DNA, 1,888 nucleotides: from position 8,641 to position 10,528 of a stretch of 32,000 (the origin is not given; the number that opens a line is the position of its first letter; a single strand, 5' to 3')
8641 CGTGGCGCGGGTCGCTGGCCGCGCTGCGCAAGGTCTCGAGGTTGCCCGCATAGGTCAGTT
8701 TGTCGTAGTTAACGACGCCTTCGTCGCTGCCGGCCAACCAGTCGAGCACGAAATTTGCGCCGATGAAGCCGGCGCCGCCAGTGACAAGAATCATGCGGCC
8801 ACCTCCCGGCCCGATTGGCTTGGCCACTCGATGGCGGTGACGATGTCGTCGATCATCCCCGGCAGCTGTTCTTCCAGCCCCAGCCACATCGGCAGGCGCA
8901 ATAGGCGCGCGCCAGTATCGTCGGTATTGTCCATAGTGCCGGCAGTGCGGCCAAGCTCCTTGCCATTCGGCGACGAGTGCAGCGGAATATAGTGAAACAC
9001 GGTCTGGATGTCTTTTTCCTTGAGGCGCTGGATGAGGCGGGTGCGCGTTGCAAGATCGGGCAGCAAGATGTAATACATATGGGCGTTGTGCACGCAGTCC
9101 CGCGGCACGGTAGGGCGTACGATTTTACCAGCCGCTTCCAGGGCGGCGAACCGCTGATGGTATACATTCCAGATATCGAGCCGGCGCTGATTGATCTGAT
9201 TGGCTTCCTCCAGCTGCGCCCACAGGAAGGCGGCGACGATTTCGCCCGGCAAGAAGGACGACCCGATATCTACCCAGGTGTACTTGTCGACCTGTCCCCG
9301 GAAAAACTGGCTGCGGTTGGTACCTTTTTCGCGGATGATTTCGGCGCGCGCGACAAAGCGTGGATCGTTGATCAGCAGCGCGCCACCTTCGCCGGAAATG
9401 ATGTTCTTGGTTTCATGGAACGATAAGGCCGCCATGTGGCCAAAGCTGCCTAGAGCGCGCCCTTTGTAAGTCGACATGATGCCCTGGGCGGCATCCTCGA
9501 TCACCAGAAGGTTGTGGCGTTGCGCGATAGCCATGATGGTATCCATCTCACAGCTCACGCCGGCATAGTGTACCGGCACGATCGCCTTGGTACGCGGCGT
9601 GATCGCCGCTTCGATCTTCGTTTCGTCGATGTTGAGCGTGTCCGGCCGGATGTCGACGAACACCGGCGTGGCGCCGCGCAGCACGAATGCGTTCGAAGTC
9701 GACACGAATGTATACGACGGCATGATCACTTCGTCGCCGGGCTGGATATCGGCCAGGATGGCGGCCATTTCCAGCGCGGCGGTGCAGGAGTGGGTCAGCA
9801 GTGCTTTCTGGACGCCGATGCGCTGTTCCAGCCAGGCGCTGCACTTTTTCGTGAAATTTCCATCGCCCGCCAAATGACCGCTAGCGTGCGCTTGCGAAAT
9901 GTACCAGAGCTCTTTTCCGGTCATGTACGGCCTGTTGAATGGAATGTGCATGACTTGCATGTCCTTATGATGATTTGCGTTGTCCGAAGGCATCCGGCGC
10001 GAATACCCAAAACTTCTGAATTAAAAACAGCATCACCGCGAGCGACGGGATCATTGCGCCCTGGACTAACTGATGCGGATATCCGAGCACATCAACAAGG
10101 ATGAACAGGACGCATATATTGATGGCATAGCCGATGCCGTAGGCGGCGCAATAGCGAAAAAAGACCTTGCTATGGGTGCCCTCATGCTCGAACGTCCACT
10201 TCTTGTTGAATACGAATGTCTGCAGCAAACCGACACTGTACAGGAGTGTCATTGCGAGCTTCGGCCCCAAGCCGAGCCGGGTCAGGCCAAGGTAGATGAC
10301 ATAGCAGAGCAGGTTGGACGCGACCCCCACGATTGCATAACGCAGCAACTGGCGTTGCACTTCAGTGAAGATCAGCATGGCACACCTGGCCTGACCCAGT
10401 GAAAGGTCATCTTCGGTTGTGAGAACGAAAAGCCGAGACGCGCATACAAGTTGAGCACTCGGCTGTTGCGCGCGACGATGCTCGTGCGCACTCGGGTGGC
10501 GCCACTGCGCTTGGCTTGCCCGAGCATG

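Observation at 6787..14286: dTDP-Fuc4NAc-type sugar pathway fused to a GtrB/GtrA/GT-C-style periplasmic glycosylation module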

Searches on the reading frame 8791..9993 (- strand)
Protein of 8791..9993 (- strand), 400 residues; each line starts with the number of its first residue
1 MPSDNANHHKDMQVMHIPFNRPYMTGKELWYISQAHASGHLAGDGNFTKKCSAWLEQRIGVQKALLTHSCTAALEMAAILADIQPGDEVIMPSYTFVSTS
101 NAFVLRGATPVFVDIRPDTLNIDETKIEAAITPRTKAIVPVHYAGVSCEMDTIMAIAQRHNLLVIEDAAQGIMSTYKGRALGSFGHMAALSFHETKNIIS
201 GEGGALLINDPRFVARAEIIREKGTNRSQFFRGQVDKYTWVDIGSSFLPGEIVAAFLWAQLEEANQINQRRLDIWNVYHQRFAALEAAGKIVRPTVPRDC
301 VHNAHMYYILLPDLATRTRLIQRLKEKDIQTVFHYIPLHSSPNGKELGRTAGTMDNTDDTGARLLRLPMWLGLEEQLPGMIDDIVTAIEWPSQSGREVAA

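Call 3: search_protein_families(library=pfam, proteins=[window:8791-9993:-], max_evalue=0.01)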
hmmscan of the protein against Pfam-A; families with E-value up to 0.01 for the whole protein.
window:8791-9993:- (400 aa): 5 families
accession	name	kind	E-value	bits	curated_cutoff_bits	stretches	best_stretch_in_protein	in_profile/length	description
PF01041.23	DegT_DnrJ_EryC1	-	4.3e-92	309.5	19.8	1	27-376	6-350/360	DegT/DnrJ/EryC1/StrS aminotransferase family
PF00155.27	Aminotran_1_2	-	1.4e-10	41.4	19.7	1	36-169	36-187/361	Aminotransferase class I and II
PF00266.25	Aminotran_5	-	1.4e-05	24.7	21.5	1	63-174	63-182/371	Aminotransferase class-V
PF01053.26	Cys_Met_Meta_PP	-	0.00013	21.1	27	1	60-169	66-175/381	Cys/Met metabolism PLP-dependent enzyme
PF01212.27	Beta_elim_lyase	-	0.00029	20.7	27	1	49-169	35-170/288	Beta-eliminating lyase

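Call 4: search_protein_families(library=ncbifam, proteins=[window:8791-9993:-], max_evalue=0.01)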
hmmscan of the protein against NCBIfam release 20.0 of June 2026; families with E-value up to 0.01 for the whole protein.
window:8791-9993:- (400 aa): 37 families (the best 25 are shown)
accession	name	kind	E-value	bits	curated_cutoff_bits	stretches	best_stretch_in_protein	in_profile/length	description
NF008687.0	PRK11706.1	equivalog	4.3e-191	634.6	375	1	17-377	2-362/375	dTDP-4-amino-4,6-dideoxygalactose transaminase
TIGR02379.1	ECA_wecE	subfamily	1.8e-189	629.3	434.85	1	17-377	2-363/376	dTDP-4-amino-4,6-dideoxy-D-glucose transaminase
TIGR03588.1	PseC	equivalog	3.9e-66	223.5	423.5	1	17-379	2-370/380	UDP-4-amino-4,6-dideoxy-N-acetyl-beta-L-altrosamine transaminase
NF008658.2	PRK11658.1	equivalog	1.5e-63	214.7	631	1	16-376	4-364/379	UDP-4-amino-4-deoxy-L-arabinose aminotransferase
TIGR04181.1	NHT_00031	hypoth_equivalog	2.4e-56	191.1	420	1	17-368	1-357/359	LegC family aminotransferase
NF011936.0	PRK15407.1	equivalog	1.1e-43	149.6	423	2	17-224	37-251/440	lipopolysaccharide biosynthesis protein RfbH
TIGR04427.1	PLP_DesI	equivalog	3.9e-41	141.5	650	1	36-368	42-362/390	dTDP-4-dehydro-6-deoxyglucose aminotransferase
NF005816.0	PRK07682.1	equivalog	8.1e-12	44.5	620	1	63-177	92-211/390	aminotransferase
NF005817.0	PRK07683.1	equivalog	6.2e-10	38.3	575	1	64-168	92-201/387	aminotransferase A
NF006488.0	PRK08912.1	equivalog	1.2e-09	37.6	498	1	64-167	90-198/387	aminotransferase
NF004770.0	PRK06108.1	subfamily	2.3e-09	36.6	422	1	56-184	91-226/396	pyridoxal phosphate-dependent aminotransferase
NF041364.1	GntC_guanitoxin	equivalog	2.6e-09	36.4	415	1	61-168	60-174/356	guanitoxin biosynthesis PLP-dependent (S)-gamma-hydroxy-L-arginine cyclodehydratase GntC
NF004621.0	PRK05957.1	equivalog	3.7e-09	35.8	498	1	75-171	102-203/389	pyridoxal phosphate-dependent aminotransferase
NF006569.0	PRK09082.1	subfamily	5.7e-09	35.5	420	1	65-168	95-203/386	methionine aminotransferase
NF009079.0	PRK12414.1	subfamily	7.6e-09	35.1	481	1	69-139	98-167/384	methionine aminotransferase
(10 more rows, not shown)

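Call 38: search_solved_structures(query=window:8791-9960:-, max_evalue=1e-20, show_alignments=1)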
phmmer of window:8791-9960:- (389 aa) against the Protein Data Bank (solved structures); distinct sequences matched with E-value up to 1e-20: 49.
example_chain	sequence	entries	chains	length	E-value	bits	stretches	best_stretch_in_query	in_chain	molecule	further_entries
4piw_A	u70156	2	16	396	1.1e-153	515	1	6-362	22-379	TDP-4-keto-6-deoxy-D-glucose transaminase family protein | dTDP-4-amino-4,6-dideoxygalactose transaminase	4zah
6blg_A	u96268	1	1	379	5.4e-153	512.7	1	6-362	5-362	dTDP-4-amino-4,6-dideoxygalactose transaminase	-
3bn1_A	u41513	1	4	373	7.2e-54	186.4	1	8-374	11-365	Perosamine synthetase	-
3dr7_A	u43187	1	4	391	8.6e-54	186.2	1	8-374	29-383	Putative perosamine synthetase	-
3dr4_A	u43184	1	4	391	5.8e-53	183.5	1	8-374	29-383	Putative perosamine synthetase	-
1mdo_A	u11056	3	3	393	1.3e-52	182.3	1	5-377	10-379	ArnB aminotransferase | UDP-4-amino-4-deoxy-L-arabinose--oxoglutarate aminotransferase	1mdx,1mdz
4oca_A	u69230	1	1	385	1.2e-51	179.1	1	5-376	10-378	UDP-4-amino-4-deoxy-L-arabinose--oxoglutarate aminotransferase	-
4lc3_A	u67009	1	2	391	5.2e-51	177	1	5-365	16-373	Putative UDP-4-amino-4-deoxy-l-arabinose--oxoglutarate aminotransferase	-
8sng_A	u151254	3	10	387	3.9e-49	170.9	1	6-371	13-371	UDP-4-amino-4-deoxy-L-arabinose--oxoglutarate aminotransferase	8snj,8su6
7b0d_A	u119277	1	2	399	5.8e-45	157.1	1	47-383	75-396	Glutamine--scyllo-inositol transaminase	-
5uid_A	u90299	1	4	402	1e-41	146.4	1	10-337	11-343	Aminotransferase TlmJ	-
7b0m_AAA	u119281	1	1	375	1.5e-41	145.9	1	11-275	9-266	Sugar aminotransferase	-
3frk_A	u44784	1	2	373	2.3e-41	145.3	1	70-373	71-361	QdtB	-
5k8b_A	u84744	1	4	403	4.6e-39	137.7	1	29-256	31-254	8-amino-3,8-dideoxy-alpha-D-manno-octulosonate transaminase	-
8e77_A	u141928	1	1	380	5.6e-38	134.1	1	49-359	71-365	DegT/DnrJ/EryC1/StrS aminotransferase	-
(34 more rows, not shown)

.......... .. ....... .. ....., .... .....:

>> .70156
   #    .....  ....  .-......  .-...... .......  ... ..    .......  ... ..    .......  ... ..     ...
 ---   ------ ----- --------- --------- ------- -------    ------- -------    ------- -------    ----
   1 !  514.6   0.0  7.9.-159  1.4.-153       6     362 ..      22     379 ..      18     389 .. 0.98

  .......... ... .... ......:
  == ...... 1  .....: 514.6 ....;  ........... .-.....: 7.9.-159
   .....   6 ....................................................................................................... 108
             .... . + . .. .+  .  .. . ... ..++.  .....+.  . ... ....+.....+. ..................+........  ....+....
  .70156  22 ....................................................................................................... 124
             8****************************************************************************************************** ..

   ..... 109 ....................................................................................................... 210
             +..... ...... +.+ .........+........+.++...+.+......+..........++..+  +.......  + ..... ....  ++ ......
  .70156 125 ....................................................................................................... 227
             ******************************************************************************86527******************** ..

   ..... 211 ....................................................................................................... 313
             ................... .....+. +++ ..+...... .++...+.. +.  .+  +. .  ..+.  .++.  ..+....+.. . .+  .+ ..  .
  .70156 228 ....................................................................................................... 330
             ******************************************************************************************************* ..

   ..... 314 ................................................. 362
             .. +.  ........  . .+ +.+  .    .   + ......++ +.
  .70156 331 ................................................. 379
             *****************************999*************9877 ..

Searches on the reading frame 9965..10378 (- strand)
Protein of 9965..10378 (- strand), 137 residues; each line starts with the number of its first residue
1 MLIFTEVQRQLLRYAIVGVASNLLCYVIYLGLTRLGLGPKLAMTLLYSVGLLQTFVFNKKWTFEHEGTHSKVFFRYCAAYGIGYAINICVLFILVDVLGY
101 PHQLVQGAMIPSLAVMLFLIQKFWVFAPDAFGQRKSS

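Call 3: search_protein_families(library=pfam, proteins=[window:9965-10378:-], max_evalue=0.01)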
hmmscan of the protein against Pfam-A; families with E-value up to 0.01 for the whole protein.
window:9965-10378:- (137 aa): 1 family
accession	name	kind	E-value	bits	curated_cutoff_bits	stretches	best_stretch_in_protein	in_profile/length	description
PF04138.20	GtrA_DPMS_TM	-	1.5e-20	74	26.1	1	13-126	1-117/117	GtrA/DPMS, transmembrane domain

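Call 4: search_protein_families(library=ncbifam, proteins=[window:9965-10378:-], max_evalue=0.01)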
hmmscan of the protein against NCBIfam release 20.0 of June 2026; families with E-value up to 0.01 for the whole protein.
window:9965-10378:- (137 aa): 1 family
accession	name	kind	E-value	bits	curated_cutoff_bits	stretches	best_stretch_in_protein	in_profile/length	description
NF037976.1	gtrA_1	subfamily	0.0057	16.8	50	0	13-82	7-76/126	GtrA family protein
